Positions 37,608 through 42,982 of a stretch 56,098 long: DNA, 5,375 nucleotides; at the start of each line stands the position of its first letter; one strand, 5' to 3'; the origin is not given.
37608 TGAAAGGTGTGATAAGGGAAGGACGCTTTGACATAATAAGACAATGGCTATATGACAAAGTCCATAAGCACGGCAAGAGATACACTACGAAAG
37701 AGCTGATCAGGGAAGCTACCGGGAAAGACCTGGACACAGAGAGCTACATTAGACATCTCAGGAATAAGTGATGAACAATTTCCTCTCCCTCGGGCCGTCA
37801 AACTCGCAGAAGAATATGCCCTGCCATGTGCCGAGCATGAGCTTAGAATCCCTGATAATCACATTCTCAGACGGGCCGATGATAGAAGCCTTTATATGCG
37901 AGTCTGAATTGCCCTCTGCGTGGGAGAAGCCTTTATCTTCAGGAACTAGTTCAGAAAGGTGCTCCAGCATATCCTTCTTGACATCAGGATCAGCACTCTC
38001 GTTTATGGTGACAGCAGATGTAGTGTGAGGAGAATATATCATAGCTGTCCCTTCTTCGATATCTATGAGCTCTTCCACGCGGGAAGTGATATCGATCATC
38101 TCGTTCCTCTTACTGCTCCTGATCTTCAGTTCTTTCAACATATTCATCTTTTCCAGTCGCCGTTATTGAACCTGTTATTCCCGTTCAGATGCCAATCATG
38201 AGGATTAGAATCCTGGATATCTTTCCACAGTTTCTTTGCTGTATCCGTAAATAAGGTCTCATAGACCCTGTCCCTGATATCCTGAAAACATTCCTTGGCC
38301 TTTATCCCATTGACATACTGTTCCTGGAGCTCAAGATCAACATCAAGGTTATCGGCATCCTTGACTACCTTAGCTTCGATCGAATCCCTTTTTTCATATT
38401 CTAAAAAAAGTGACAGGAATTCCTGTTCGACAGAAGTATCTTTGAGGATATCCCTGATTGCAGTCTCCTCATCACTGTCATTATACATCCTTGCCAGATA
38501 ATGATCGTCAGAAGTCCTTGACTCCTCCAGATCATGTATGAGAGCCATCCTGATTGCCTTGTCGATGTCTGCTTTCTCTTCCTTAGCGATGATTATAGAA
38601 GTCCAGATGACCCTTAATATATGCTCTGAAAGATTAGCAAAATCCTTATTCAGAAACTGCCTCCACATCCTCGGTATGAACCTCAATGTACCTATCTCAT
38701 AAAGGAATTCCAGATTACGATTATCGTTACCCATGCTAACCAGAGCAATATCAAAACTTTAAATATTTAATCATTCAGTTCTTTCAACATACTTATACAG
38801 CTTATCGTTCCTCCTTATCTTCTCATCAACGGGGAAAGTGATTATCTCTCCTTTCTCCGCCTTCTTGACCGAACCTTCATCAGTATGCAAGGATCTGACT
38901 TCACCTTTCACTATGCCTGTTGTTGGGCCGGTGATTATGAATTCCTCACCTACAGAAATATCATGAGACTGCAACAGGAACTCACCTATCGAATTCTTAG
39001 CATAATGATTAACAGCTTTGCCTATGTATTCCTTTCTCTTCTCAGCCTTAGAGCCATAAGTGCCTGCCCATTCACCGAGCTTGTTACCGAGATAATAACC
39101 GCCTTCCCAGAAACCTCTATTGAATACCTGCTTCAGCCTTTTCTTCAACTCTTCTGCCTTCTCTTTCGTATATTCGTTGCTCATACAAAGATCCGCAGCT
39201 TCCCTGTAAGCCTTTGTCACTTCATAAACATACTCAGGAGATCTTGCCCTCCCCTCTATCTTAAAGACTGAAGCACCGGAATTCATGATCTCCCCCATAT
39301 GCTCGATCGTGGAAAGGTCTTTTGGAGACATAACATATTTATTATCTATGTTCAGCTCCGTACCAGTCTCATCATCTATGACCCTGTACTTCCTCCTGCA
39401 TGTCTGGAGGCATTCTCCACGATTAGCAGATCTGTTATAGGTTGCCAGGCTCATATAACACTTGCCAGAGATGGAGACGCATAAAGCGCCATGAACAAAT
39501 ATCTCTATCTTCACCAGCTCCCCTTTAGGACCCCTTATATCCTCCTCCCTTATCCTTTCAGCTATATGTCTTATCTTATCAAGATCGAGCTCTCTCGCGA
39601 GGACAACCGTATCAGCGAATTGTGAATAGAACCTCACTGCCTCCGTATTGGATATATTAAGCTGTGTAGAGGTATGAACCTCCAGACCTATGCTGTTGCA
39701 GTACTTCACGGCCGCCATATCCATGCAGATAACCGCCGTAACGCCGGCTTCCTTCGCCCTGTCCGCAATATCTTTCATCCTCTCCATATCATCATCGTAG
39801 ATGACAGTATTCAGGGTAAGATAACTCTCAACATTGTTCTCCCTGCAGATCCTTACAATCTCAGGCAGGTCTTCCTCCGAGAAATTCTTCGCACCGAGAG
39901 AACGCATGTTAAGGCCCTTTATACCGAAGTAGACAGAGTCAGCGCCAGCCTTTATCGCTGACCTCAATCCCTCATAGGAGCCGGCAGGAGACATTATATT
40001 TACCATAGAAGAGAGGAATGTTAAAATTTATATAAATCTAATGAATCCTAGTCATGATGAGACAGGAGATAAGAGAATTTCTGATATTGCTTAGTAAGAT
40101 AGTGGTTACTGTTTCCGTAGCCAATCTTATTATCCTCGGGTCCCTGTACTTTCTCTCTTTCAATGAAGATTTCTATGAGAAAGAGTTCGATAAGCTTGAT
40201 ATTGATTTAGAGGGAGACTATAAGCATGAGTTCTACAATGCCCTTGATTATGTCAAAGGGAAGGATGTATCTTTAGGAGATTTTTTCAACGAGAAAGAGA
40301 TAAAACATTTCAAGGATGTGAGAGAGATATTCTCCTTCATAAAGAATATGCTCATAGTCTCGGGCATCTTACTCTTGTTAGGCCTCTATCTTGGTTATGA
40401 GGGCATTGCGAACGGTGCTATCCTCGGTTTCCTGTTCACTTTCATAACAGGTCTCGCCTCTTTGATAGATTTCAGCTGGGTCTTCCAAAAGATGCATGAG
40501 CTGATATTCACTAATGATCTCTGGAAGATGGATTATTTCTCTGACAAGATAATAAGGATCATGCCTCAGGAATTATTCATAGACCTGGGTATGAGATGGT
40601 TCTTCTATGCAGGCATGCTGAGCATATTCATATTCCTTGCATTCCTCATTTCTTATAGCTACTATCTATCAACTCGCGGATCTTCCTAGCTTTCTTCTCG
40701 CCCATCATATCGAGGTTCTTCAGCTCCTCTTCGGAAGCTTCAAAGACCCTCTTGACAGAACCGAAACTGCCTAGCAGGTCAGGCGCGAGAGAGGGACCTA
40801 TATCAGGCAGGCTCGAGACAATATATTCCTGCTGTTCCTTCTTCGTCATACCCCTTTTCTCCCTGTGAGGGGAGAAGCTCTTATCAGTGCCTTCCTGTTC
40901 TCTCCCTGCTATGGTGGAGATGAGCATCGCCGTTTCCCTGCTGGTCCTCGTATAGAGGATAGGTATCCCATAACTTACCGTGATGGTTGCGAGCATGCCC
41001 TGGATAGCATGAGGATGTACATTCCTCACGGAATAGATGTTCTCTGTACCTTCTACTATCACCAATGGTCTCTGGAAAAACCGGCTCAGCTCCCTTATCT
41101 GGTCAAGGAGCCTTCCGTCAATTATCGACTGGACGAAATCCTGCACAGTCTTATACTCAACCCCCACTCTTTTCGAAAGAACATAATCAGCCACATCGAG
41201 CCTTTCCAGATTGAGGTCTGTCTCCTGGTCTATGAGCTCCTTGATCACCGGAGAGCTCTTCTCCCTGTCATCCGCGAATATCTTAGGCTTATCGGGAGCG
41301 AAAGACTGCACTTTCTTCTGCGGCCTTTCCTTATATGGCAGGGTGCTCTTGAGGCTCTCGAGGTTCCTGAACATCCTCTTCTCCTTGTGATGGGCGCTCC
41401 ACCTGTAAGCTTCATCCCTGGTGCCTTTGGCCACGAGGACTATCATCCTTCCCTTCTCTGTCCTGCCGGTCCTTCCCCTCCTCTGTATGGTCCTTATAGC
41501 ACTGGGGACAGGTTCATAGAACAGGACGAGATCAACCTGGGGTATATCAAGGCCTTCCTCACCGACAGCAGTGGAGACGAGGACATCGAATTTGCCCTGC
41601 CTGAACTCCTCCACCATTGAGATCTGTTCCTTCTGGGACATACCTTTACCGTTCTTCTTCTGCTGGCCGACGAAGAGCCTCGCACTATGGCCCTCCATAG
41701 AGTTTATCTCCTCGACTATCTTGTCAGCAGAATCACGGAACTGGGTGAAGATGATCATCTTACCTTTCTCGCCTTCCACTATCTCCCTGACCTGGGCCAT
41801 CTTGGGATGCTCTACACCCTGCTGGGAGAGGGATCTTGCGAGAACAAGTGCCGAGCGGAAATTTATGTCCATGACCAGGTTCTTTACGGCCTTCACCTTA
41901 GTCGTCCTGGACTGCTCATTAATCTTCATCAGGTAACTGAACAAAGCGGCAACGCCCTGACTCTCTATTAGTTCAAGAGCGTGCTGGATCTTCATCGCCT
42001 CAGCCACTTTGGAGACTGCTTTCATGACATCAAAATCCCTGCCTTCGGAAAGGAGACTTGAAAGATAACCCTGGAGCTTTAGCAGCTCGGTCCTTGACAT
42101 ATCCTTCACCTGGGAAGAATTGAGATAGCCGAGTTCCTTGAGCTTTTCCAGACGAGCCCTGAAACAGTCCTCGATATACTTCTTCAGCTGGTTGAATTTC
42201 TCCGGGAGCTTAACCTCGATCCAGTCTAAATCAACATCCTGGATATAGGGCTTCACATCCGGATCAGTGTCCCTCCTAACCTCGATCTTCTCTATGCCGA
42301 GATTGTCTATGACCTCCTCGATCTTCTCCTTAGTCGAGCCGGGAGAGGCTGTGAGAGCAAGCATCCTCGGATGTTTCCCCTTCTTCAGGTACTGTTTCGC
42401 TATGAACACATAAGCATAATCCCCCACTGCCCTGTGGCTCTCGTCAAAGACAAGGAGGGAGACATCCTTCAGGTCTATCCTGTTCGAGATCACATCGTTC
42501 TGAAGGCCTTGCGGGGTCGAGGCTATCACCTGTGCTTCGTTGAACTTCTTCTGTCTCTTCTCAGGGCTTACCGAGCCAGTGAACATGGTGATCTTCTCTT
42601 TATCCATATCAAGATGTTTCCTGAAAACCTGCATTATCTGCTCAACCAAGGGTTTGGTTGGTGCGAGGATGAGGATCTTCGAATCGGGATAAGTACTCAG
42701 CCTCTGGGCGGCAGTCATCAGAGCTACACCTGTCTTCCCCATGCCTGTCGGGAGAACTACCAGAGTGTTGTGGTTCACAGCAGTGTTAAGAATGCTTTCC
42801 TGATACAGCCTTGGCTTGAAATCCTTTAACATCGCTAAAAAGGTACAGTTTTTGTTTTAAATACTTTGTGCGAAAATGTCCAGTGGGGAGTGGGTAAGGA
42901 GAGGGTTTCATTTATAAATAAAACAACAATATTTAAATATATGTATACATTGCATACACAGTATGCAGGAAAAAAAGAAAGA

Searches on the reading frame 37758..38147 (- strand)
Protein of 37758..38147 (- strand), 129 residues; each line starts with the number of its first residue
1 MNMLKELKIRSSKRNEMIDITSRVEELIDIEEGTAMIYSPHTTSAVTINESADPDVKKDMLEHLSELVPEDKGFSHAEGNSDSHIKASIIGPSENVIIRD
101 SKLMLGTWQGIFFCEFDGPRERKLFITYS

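Call 11: search_protein_families(library=pfam, proteins=[window:37758-38147:-])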
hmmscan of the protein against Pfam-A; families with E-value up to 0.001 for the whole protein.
window:37758-38147:- (129 aa): 1 family
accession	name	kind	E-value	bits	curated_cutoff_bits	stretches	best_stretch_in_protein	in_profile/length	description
PF01894.22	UPF0047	-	8e-41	139.3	27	1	19-127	1-116/117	Uncharacterised protein family UPF0047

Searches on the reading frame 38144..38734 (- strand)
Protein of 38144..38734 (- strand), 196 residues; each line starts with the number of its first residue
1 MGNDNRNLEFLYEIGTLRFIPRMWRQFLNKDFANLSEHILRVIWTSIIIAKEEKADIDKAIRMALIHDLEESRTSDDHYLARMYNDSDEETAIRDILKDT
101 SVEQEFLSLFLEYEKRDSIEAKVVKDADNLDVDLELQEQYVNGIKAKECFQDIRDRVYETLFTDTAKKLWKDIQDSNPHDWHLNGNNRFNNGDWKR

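Call 10: search_protein_families(library=pfam, proteins=[window:38144-38734:-])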
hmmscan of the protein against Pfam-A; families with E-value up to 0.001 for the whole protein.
window:38144-38734:- (196 aa): 3 families
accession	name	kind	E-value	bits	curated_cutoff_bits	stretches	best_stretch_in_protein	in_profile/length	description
PF13023.12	HD_3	-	2e-22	80.3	22.5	1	14-170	1-165/165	HD domain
PF01966.28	HD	-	5.8e-08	33.5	22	1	36-132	2-115/116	HD domain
PF12917.13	YfbR-like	-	6.2e-05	23.2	25.9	1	10-160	2-162/182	5'-deoxynucleotidase YfbR-like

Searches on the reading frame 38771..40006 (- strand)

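Call 10: search_protein_families(library=pfam, proteins=[window:38771-40006:-])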
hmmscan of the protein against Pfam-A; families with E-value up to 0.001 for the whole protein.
window:38771-40006:- (411 aa): 1 family
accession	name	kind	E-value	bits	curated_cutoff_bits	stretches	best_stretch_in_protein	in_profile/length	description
PF01136.24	Peptidase_U32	-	4.4e-70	236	22.4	1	74-305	1-228/233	Peptidase family U32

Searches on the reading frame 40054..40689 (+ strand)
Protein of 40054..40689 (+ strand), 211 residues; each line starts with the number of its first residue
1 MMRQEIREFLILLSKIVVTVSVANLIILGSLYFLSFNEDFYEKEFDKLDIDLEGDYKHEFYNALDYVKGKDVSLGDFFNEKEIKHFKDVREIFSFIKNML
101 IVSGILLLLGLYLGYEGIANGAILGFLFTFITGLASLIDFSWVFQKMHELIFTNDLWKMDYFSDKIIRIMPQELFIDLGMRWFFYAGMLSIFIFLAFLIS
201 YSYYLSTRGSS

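Call 10: search_protein_families(library=pfam, proteins=[window:40054-40689:+])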
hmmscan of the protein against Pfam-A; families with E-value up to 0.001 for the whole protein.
window:40054-40689:+ (211 aa): 1 family
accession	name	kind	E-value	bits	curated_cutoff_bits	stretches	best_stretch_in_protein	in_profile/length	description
PF07314.17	Lit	-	2e-27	96.8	24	1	17-175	2-176/176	Lipoprotein intramolecular transacylase Lit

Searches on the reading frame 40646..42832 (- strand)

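Call 10: search_protein_families(library=pfam, proteins=[window:40646-42832:-])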
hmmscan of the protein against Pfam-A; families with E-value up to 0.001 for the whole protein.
window:40646-42832:- (728 aa): 10 families
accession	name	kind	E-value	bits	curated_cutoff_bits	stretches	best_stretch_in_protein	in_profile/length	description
PF00271.37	Helicase_C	-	1.4e-28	99.8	23.5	1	344-458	2-109/110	Helicase conserved C-terminal domain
PF00270.35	DEAD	-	4.9e-27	95.1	26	1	10-169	3-165/167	DEAD/DEAH box helicase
PF02732.21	ERCC4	-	1.9e-26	93.1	24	1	521-639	2-138/140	ERCC4 domain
PF04851.21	ResIII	-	3.7e-23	82.7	22.5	1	5-164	2-162/164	Type III restriction enzyme, res subunit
PF21210.2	RNA_helicase_helical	-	3.5e-20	72.6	27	1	222-329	2-107/108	Putative ATP-dependent RNA helicase, helical bundle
PF14520.12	HHH_5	-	6e-06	27.1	27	1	673-719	5-52/57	Helix-hairpin-helix domain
PF12826.13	HHH_2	-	4.2e-05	24.1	27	1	675-720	8-53/64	Helix-hairpin-helix motif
PF22590.2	Cas3-like_C_2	-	0.0002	22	27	0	373-459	19-105/106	CRISPR-associated nuclease/helicase Cas3, C-terminal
PF18766.7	SWI2_SNF2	-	0.00028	21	26.7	1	26-170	24-161/221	SWI2/SNF2 ATPase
PF00633.29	HHH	-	0.00087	19.5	24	0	692-720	1-29/30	Helix-hairpin-helix motif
